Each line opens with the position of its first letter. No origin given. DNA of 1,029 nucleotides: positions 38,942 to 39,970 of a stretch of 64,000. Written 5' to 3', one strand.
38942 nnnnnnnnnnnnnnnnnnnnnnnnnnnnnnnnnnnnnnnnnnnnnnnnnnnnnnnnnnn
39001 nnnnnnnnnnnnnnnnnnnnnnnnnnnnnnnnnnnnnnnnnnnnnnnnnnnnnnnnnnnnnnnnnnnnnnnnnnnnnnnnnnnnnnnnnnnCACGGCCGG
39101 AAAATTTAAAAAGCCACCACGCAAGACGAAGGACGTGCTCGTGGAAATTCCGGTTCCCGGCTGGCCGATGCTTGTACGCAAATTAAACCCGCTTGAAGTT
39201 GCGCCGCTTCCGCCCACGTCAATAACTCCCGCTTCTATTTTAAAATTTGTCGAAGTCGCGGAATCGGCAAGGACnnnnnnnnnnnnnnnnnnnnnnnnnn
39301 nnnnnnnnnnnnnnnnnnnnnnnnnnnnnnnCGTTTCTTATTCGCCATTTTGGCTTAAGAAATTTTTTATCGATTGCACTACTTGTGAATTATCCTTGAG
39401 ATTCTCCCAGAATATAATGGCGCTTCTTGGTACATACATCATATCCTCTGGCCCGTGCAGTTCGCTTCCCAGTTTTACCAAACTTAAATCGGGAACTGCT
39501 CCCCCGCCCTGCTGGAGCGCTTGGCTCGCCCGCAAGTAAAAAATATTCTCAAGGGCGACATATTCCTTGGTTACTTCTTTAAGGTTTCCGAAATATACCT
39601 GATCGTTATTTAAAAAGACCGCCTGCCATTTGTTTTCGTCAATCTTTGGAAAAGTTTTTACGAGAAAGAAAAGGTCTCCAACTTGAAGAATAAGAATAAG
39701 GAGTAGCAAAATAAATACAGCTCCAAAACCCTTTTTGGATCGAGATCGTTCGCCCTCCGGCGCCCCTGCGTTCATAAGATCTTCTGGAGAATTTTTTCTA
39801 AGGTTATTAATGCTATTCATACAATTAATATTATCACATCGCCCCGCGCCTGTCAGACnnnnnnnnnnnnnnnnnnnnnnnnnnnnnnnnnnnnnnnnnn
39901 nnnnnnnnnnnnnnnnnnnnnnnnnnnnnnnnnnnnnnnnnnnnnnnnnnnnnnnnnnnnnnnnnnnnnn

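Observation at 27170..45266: Eleven-gene minus-strand cluster encoding a putative non-cellulosomal cohesin-dockerin cell-surface assembly with giant fibre-like proteins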

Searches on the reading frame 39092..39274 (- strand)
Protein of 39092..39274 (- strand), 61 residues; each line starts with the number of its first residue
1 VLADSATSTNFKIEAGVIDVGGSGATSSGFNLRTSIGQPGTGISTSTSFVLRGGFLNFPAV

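Call 78: search_protein_representatives(protein=window:39092-39274:-)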
Query: 61 residues. Proteins with E-value up to 0.001 (for the whole library): 103; up to 1e-10: 10; up to 1e-30: 0. The best 103 are listed.
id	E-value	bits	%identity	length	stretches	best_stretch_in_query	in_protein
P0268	2.4e-18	80.8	77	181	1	3-59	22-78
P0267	4.7e-18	79.9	79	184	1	3-58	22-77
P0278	1.0e-16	75.7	66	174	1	2-60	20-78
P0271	1.2e-14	69.3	67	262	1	3-60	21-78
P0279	4.2e-14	67.5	47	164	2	2-60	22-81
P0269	3.8e-13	64.5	67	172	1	3-60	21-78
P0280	6.3e-12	60.7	64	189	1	3-57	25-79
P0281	8.6e-12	60.3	57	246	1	2-59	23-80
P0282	4.0e-11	58.2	61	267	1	3-61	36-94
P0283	6.6e-11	57.5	64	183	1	3-58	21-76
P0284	2.5e-10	55.7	43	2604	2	32-54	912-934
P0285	9.2e-10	53.9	61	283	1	5-60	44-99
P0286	1.4e-09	53.3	55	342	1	2-61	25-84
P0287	3.5e-09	52.1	53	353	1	2-60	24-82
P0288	4.2e-09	51.9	57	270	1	5-60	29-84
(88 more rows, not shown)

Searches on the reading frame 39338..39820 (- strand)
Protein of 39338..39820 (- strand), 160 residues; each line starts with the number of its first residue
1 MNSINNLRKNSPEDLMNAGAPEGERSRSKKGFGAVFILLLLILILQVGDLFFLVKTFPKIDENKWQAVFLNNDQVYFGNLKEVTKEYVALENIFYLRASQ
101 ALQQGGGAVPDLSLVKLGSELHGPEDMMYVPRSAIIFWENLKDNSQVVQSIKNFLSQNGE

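Call 4: search_protein_families(library=pfam, max_evalue=0.1, proteins=[window:39338-39820:-])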
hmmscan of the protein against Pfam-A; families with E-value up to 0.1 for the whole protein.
window:39338-39820:- (160 aa): 0 families

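Call 12: search_protein_families(library=ncbifam, max_evalue=0.1, proteins=[window:39338-39820:-])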
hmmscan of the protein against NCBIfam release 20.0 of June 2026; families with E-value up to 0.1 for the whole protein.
window:39338-39820:- (160 aa): 0 families

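Call 13: search_protein_families(library=phrogs, max_evalue=0.01, proteins=[window:39338-39820:-])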
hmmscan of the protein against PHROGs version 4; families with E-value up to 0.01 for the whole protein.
window:39338-39820:- (160 aa): 0 families
